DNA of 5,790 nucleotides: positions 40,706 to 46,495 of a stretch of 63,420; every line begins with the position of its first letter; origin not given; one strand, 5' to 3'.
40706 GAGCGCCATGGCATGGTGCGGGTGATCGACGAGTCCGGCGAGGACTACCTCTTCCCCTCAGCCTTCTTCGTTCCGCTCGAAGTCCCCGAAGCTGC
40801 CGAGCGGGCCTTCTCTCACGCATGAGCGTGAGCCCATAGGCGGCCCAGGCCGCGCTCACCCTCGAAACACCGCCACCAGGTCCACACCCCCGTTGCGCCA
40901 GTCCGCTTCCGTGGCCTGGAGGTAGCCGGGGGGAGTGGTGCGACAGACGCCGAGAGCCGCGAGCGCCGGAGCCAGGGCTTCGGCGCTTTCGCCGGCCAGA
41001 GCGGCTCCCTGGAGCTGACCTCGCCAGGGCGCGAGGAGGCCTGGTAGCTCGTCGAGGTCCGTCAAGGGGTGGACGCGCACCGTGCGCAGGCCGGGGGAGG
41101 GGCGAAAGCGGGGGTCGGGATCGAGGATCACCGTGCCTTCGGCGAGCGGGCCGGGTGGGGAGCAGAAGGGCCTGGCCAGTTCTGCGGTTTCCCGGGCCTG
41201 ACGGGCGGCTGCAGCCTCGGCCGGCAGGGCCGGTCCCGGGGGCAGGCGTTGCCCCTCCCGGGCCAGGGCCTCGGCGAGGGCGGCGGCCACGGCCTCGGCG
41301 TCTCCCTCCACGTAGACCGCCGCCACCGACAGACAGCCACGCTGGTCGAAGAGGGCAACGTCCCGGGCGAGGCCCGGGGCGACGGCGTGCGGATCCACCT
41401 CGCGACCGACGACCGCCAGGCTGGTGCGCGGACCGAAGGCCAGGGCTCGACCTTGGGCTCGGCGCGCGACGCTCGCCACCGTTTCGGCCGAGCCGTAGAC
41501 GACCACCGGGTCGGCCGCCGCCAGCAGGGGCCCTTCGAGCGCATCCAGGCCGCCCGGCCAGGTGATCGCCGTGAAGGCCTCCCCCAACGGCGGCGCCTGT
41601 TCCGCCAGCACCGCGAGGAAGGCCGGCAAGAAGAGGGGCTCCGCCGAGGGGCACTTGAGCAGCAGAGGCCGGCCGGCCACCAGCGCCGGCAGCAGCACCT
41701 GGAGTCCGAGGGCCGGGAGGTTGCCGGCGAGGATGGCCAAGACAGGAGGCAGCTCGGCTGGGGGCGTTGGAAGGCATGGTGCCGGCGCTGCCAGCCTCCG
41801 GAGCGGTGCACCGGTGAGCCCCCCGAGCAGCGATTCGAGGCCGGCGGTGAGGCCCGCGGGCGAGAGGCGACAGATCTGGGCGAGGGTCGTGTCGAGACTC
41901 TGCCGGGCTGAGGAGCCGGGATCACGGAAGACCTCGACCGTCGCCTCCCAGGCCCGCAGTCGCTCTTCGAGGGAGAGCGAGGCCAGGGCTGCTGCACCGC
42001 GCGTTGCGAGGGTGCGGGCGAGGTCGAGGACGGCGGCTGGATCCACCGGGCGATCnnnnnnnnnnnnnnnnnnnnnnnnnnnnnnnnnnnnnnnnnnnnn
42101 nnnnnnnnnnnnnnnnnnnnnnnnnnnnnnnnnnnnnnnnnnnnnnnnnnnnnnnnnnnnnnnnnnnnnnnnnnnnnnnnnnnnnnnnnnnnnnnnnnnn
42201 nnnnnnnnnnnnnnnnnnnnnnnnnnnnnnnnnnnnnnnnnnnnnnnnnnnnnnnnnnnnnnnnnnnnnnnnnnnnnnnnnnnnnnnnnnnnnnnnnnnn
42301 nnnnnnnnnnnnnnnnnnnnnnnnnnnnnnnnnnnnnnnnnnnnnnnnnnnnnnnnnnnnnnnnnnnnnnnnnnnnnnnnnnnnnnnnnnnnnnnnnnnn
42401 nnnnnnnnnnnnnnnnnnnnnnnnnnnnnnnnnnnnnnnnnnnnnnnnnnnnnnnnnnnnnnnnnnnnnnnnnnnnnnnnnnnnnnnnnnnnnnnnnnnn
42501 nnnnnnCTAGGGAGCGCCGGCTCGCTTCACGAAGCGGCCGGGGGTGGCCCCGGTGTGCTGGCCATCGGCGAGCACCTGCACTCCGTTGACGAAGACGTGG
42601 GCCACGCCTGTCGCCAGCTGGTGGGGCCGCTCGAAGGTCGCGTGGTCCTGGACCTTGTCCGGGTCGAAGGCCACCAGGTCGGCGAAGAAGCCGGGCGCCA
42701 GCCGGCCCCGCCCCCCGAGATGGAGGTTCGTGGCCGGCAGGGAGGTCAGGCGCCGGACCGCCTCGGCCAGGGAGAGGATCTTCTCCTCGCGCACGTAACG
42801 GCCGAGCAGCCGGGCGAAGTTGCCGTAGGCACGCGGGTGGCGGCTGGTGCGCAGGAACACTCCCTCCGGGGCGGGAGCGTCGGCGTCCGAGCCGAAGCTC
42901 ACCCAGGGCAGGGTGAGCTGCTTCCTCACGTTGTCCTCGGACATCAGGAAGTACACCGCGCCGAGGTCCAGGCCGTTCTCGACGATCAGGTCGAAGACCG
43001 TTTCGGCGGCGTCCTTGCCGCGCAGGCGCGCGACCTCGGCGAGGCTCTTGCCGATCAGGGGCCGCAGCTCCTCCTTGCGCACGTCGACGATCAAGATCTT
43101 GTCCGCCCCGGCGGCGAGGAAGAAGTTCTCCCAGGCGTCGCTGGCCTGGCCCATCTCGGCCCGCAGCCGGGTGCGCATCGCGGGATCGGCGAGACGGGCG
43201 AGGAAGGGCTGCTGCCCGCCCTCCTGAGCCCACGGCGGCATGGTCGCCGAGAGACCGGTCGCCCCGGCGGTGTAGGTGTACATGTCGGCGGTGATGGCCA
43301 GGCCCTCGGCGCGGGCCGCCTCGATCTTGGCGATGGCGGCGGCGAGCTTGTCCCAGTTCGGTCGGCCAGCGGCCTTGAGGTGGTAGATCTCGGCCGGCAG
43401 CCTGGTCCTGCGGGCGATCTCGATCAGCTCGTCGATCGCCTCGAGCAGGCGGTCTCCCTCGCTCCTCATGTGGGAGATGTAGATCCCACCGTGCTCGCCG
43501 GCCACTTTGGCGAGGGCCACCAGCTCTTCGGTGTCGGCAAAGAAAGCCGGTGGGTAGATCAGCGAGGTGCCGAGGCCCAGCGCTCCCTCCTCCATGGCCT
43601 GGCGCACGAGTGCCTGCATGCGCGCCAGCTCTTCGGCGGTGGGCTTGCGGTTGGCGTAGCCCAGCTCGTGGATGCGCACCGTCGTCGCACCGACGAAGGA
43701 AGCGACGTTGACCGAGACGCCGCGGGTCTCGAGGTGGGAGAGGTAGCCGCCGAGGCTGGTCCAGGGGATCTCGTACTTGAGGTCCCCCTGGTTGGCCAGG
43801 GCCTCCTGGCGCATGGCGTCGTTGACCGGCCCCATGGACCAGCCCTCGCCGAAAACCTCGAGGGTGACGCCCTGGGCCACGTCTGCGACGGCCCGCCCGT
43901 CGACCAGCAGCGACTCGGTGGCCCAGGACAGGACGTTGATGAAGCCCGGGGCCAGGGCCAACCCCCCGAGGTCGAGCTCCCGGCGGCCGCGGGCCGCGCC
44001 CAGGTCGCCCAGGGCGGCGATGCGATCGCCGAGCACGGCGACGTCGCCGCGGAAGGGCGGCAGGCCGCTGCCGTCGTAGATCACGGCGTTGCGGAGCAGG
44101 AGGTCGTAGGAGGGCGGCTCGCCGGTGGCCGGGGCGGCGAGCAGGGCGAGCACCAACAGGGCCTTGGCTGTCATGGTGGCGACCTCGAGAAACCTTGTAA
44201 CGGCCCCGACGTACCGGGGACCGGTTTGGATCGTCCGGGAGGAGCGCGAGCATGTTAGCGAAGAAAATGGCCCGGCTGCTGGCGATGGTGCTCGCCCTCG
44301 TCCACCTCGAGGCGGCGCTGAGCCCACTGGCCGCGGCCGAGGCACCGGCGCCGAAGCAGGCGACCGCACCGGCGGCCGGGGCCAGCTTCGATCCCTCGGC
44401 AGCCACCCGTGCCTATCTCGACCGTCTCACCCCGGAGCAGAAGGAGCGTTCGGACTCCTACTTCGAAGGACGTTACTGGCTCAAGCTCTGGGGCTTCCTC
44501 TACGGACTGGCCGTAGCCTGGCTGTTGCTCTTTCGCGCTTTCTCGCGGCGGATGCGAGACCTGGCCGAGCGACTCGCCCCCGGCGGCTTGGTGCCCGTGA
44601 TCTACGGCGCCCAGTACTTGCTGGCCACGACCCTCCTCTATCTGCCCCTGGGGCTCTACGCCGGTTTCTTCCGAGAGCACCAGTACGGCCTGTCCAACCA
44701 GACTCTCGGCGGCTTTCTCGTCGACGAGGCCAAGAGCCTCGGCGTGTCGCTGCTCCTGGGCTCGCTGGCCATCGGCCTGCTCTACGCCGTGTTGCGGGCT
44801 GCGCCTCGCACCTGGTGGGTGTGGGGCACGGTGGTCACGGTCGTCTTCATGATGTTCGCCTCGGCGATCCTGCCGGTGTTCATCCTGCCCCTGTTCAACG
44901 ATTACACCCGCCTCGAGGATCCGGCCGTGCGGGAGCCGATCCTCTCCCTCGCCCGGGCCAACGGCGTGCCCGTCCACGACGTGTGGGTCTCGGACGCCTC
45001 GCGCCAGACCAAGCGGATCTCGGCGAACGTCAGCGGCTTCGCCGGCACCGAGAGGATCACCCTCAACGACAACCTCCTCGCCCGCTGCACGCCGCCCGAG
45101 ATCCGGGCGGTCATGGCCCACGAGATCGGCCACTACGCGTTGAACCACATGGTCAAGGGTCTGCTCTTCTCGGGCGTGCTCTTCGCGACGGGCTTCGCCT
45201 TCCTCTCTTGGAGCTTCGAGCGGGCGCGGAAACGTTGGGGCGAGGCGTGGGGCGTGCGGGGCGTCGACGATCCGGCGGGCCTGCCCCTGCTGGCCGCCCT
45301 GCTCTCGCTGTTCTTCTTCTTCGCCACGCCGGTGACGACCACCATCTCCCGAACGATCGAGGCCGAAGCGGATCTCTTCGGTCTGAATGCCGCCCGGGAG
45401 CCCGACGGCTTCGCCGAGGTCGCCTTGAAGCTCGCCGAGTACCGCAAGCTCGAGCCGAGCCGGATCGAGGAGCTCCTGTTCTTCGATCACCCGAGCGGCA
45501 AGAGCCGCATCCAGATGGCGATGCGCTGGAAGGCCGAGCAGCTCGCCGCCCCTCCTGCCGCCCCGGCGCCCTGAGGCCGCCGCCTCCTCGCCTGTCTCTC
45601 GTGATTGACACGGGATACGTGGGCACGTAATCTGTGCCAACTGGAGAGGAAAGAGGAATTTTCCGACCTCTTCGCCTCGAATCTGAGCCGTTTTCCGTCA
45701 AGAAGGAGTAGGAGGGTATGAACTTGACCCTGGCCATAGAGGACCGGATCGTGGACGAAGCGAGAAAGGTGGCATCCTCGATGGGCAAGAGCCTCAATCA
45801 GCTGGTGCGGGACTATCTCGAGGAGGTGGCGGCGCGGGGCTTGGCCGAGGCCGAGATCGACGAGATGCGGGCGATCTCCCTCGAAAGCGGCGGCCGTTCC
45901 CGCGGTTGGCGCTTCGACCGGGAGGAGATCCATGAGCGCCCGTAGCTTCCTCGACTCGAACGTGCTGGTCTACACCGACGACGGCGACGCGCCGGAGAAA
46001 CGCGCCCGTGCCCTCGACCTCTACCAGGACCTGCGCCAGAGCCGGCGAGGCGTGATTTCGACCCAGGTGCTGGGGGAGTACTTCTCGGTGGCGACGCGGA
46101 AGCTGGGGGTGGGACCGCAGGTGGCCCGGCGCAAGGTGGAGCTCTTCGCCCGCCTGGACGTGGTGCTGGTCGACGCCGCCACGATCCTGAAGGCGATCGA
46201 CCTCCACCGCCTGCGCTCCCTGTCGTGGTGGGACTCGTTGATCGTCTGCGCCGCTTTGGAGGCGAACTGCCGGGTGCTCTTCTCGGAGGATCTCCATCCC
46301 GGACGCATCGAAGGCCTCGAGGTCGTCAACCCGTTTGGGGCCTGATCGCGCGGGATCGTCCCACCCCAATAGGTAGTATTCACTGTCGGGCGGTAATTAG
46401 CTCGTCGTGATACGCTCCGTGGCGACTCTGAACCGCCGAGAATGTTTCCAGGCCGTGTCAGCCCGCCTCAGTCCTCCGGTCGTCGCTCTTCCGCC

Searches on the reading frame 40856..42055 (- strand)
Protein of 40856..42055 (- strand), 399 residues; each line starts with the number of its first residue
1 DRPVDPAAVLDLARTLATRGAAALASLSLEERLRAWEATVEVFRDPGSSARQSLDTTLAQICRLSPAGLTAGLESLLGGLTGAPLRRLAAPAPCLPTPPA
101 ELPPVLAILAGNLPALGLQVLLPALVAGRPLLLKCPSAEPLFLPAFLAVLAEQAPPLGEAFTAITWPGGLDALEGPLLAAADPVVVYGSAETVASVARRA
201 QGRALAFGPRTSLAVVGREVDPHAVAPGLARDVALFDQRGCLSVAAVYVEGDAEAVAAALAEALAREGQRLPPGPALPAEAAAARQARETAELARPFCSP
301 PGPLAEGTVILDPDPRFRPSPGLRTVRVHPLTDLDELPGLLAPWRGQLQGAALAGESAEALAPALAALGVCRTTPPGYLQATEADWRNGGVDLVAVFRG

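Call 57: search_protein_families(library=pfam, proteins=[window:40856-42055:-], max_evalue=0.0001)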
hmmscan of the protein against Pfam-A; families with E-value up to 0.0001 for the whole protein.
window:40856-42055:- (399 aa): 1 family
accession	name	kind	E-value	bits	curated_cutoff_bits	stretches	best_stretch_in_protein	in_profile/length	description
PF05893.19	LuxC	-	7.1e-39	134.3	21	1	105-390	92-391/401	Acyl-CoA reductase (LuxC)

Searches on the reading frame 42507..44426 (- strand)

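Call 57: search_protein_families(library=pfam, proteins=[window:42507-44426:-], max_evalue=0.0001)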
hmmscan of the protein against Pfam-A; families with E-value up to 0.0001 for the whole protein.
window:42507-44426:- (639 aa): 1 family
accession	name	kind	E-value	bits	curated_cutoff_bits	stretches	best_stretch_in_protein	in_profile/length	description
PF07969.17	Amidohydro_3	-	7.2e-18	65.7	29.7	1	152-618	4-471/472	Amidohydrolase family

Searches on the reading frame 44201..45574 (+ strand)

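Call 57: search_protein_families(library=pfam, proteins=[window:44201-45574:+], max_evalue=0.0001)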
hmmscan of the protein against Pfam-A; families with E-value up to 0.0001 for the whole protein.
window:44201-45574:+ (457 aa): 2 families
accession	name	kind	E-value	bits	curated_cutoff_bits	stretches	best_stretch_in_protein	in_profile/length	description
PF01435.24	Peptidase_M48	-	4.2e-27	95.6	20.3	1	239-442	3-184/186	Peptidase family M48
PF16491.10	Peptidase_M48_N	-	5.1e-25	88.8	27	1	74-233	17-178/179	CAAX prenyl protease N-terminal, five membrane helices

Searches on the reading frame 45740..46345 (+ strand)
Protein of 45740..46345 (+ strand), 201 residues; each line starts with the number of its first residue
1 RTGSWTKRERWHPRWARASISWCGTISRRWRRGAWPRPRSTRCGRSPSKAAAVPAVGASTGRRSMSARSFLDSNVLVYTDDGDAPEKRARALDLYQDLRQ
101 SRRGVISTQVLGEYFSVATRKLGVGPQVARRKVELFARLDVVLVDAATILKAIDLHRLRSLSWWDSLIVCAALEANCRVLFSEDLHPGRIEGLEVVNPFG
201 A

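Call 57: search_protein_families(library=pfam, proteins=[window:45740-46345:+], max_evalue=0.0001)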
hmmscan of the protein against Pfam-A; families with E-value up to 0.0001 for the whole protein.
window:45740-46345:+ (201 aa): 1 family
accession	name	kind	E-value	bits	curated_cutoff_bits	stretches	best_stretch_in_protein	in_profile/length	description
PF01850.27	PIN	-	9.8e-11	42.8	23.6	1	70-186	2-113/120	PIN domain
